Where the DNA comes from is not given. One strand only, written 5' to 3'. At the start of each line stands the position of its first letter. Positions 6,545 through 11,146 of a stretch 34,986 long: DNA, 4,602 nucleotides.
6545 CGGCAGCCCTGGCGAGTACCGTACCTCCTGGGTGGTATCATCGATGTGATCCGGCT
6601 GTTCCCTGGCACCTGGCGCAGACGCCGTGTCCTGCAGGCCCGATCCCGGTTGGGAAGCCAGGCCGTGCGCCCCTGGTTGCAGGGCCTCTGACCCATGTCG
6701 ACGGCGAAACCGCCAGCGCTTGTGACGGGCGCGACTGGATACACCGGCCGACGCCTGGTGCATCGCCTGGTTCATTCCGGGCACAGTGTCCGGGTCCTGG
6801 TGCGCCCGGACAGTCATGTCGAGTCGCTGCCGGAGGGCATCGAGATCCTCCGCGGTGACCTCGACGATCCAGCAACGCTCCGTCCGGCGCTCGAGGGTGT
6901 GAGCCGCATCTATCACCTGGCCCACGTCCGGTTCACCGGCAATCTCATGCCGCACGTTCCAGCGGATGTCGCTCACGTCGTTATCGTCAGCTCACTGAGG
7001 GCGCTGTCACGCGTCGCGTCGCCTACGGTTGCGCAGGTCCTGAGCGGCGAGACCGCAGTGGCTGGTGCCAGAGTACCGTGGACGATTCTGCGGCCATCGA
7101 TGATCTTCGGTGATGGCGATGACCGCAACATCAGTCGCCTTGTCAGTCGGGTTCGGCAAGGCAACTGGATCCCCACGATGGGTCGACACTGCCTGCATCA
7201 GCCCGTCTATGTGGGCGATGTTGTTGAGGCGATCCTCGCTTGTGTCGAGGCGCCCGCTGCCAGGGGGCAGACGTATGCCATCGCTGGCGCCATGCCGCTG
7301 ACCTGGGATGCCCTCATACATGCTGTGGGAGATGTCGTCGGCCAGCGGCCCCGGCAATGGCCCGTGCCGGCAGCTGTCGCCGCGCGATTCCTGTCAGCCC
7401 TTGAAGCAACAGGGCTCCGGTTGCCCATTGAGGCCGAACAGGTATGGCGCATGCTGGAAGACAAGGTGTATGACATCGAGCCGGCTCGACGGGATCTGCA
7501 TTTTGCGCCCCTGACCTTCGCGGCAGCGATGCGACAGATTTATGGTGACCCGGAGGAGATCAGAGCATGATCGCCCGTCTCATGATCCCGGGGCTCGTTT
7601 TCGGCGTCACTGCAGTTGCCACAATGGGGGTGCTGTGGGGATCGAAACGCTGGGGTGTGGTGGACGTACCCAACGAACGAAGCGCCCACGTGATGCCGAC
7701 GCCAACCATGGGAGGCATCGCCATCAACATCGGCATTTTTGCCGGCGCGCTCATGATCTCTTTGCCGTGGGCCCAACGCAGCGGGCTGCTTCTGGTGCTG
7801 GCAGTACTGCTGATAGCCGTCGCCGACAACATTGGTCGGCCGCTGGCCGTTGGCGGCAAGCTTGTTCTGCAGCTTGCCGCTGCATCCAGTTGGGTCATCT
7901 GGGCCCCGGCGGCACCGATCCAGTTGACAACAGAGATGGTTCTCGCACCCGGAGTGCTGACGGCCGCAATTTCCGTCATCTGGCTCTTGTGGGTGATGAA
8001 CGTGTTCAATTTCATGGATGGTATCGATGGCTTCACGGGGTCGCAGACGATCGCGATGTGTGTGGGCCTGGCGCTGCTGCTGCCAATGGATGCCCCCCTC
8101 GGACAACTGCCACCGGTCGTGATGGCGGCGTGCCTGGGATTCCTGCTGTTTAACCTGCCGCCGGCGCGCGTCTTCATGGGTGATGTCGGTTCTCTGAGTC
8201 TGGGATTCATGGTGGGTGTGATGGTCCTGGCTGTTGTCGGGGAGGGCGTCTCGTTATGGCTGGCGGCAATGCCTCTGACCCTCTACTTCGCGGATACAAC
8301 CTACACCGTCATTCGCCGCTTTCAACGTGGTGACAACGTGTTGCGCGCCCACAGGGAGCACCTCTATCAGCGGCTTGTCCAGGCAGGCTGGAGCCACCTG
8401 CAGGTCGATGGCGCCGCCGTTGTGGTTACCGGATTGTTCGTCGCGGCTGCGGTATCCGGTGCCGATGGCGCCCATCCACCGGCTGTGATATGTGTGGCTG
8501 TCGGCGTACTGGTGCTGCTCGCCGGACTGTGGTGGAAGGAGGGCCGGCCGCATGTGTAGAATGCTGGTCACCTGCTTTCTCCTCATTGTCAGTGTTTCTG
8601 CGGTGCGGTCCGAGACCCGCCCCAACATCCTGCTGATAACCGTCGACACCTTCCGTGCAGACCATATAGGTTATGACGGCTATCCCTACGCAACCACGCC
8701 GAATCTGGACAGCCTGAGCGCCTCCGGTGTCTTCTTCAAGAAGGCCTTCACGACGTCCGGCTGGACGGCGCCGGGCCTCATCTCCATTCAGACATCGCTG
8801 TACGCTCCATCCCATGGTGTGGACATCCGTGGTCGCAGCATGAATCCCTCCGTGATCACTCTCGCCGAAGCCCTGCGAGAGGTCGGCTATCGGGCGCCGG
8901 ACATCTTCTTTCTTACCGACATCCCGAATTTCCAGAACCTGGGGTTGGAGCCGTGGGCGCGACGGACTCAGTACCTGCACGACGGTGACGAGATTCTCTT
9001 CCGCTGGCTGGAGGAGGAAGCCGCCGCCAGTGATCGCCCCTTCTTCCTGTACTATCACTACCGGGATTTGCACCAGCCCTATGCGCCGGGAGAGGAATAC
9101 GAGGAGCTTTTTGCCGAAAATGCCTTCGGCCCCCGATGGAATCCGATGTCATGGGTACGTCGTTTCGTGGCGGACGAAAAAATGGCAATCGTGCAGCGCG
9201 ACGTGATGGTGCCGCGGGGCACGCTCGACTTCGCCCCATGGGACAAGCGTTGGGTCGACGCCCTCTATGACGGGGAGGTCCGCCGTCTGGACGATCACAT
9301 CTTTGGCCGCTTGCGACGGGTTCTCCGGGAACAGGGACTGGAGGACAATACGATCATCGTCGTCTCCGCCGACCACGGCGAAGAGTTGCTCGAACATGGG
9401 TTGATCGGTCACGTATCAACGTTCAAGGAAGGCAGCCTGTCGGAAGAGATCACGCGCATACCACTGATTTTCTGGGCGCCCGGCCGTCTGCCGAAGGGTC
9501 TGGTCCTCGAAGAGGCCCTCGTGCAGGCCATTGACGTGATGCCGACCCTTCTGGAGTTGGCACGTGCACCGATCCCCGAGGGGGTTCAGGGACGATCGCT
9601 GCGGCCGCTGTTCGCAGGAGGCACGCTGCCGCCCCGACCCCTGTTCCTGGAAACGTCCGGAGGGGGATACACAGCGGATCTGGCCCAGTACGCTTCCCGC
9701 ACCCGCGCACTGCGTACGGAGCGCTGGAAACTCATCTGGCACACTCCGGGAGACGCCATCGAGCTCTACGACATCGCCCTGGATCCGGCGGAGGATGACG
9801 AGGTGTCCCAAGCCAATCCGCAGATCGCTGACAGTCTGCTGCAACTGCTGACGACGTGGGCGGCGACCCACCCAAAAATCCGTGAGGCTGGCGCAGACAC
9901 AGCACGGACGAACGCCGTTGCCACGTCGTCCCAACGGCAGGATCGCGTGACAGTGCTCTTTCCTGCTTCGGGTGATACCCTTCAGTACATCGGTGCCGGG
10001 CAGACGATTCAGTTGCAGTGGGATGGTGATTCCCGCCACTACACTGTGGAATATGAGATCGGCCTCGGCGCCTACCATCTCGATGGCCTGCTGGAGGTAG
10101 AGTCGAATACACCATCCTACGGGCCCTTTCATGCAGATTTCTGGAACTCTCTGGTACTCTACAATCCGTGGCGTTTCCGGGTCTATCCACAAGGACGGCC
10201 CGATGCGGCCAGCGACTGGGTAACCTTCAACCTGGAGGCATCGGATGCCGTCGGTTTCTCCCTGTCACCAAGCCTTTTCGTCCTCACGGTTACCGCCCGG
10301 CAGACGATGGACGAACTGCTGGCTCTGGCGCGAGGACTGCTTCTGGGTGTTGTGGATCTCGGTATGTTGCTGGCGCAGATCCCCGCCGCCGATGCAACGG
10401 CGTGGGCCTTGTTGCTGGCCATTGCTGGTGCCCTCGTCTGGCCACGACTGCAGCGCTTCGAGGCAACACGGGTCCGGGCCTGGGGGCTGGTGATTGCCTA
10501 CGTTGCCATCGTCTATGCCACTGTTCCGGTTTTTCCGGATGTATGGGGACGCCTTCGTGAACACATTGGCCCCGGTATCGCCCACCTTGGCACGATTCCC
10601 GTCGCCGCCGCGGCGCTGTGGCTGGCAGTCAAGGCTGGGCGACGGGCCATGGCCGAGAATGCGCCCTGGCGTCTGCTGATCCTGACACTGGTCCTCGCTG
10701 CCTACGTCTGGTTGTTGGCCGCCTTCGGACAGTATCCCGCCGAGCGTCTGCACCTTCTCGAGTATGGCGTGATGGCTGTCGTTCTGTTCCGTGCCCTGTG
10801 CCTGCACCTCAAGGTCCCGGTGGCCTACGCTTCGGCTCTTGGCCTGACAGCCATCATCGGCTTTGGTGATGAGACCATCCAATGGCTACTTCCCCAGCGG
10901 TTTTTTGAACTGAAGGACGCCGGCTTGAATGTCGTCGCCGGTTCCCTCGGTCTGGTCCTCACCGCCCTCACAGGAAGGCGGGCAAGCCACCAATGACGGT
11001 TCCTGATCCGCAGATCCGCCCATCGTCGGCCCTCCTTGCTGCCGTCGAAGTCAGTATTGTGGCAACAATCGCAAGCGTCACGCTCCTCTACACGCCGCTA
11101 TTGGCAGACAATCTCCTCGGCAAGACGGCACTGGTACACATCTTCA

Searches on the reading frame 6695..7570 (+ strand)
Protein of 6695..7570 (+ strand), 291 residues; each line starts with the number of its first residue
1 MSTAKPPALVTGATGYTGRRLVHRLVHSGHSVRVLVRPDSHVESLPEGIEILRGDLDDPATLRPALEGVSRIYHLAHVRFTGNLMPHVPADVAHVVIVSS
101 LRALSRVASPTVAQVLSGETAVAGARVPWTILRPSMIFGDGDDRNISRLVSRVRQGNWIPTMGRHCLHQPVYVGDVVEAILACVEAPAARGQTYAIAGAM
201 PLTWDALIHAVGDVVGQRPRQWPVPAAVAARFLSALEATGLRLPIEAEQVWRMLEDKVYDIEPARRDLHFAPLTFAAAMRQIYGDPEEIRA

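Call 11: search_protein_families(library=pfam, proteins=[window:6695-7570:+], max_evalue=0.001)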
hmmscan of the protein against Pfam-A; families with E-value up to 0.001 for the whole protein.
window:6695-7570:+ (291 aa): 7 families
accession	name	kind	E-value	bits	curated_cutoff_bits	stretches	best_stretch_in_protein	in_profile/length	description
PF01370.27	Epimerase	-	1.5e-17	64.3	20.9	2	8-117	1-112/240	NAD dependent epimerase/dehydratase family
PF01073.25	3Beta_HSD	-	1.8e-15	57.1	22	2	130-221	174-274/280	3-beta hydroxysteroid dehydrogenase/isomerase family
PF13460.12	NAD_binding_10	-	2.9e-15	57.1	27.2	1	12-140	1-149/184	NAD(P)H-binding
PF05368.20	NmrA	-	1.2e-10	41.9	27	1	9-75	6-76/298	NmrA-like family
PF16363.11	GDP_Man_Dehyd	-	1.7e-07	31.5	27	1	9-104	1-110/332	GDP-mannose 4,6 dehydratase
PF04321.23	RmlD_sub_bind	-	5.1e-06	26.2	27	0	116-219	130-235/287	RmlD substrate binding domain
PF07993.18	NAD_binding_4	-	4e-05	23.3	20.1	0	10-43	1-37/258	Male sterility protein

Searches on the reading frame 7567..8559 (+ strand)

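Call 11: search_protein_families(library=pfam, proteins=[window:7567-8559:+], max_evalue=0.001)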
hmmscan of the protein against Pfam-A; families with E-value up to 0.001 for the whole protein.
window:7567-8559:+ (330 aa): 1 family
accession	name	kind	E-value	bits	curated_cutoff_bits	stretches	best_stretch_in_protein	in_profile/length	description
PF00953.26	Glycos_transf_4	-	4.9e-29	101.8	27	1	74-222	5-158/160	Glycosyl transferase family 4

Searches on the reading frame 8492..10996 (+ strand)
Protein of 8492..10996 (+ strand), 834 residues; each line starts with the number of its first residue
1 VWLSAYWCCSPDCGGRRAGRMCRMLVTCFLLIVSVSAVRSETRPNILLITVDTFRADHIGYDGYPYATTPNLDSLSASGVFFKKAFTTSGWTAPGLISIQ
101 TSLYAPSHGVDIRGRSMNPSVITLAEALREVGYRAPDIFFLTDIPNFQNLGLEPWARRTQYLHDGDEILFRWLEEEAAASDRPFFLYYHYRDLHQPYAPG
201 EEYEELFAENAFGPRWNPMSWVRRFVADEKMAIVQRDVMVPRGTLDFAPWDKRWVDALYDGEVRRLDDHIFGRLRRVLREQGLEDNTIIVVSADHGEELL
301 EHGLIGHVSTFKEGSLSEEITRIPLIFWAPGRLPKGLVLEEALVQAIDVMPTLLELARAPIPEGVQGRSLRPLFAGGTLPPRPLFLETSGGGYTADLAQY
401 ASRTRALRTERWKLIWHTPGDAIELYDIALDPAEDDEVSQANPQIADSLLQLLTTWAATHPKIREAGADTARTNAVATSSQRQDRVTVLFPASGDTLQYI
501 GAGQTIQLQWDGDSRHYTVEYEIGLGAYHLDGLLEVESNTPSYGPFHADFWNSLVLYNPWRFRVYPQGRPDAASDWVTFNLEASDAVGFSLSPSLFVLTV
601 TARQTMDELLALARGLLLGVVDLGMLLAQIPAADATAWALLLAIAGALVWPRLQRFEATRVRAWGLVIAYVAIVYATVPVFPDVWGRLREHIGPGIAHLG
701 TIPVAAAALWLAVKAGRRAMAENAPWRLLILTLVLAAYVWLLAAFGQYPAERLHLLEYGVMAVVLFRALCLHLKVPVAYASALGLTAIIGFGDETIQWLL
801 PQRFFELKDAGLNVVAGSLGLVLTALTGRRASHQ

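Call 11: search_protein_families(library=pfam, proteins=[window:8492-10996:+], max_evalue=0.001)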
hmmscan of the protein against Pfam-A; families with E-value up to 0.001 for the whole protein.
window:8492-10996:+ (834 aa): 4 families
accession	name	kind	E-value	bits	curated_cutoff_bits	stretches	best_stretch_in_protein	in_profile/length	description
PF00884.28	Sulfatase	-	1.7e-37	129.8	25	1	44-357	1-299/301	Sulfatase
PF16347.10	SGSH_C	-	9.1e-16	58.8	29.3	1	315-441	10-134/154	N-sulphoglucosamine sulphohydrolase, C-terminal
PF01663.27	Phosphodiest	-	1.1e-07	32.2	23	0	47-110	2-62/342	Type I phosphodiesterase / nucleotide pyrophosphatase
PF04892.17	VanZ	-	5.7e-06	27.4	30.1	1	753-826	60-124/126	VanZ like family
